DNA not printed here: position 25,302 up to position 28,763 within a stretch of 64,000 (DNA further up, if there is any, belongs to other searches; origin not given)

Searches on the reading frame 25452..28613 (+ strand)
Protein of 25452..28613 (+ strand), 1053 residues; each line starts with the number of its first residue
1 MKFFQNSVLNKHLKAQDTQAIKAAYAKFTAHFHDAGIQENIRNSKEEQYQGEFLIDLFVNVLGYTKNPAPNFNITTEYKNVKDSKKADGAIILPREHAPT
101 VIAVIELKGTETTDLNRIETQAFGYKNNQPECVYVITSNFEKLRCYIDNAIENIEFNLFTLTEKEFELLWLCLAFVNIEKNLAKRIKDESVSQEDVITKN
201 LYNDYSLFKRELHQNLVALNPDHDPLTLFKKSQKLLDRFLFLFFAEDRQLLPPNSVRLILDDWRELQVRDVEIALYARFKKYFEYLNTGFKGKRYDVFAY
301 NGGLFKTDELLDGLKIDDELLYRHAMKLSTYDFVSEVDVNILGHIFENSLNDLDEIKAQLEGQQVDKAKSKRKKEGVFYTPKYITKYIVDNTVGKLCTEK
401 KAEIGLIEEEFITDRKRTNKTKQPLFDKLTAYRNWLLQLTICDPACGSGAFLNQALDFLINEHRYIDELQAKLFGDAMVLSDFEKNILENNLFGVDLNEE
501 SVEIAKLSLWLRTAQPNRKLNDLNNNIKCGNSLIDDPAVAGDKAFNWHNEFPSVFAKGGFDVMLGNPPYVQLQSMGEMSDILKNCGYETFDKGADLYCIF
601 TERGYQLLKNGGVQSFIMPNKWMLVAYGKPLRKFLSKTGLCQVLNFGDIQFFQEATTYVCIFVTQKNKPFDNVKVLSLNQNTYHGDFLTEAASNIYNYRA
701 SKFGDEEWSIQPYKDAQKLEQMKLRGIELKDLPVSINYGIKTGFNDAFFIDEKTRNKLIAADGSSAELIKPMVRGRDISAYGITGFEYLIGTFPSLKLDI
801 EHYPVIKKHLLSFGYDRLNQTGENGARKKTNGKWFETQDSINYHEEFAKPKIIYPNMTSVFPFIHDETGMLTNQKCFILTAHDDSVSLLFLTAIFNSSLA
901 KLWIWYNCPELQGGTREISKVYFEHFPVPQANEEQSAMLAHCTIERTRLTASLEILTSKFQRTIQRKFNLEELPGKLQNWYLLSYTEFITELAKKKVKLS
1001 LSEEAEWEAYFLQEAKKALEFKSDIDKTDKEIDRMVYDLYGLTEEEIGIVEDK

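Call 77: search_protein_families(library=pfam, proteins=[window:25452-28613:+], max_evalue=0.01)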
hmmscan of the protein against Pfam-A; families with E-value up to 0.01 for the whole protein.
window:25452-28613:+ (1053 aa): 7 families
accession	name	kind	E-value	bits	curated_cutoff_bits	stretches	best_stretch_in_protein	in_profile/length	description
PF07669.17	Eco57I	-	9.6e-48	162.9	25.3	1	490-652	1-171/171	Eco57I restriction-modification methylase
PF20473.4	MmeI_Mtase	-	2.6e-14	53.4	27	1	427-575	9-151/259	MmeI, DNA-methyltransferase domain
PF02384.22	N6_Mtase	-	2.2e-13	50.7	20.4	1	440-681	49-247/311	N-6 DNA Methylase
PF12950.13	TaqI_C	-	2.1e-11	44.6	26.5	1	802-928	32-118/118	TaqI-like C-terminal specificity domain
PF20465.4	MmeI_hel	-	5.8e-05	24.2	27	1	233-305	4-75/75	MmeI, helicase spacer domain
PF20464.3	MmeI_N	-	0.00038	21.2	27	1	37-167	6-142/181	MmeI, N-terminal domain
PF01170.24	UPF0020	-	0.0075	16.4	22.3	0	434-507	25-94/197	RMKL-like, methyltransferase domain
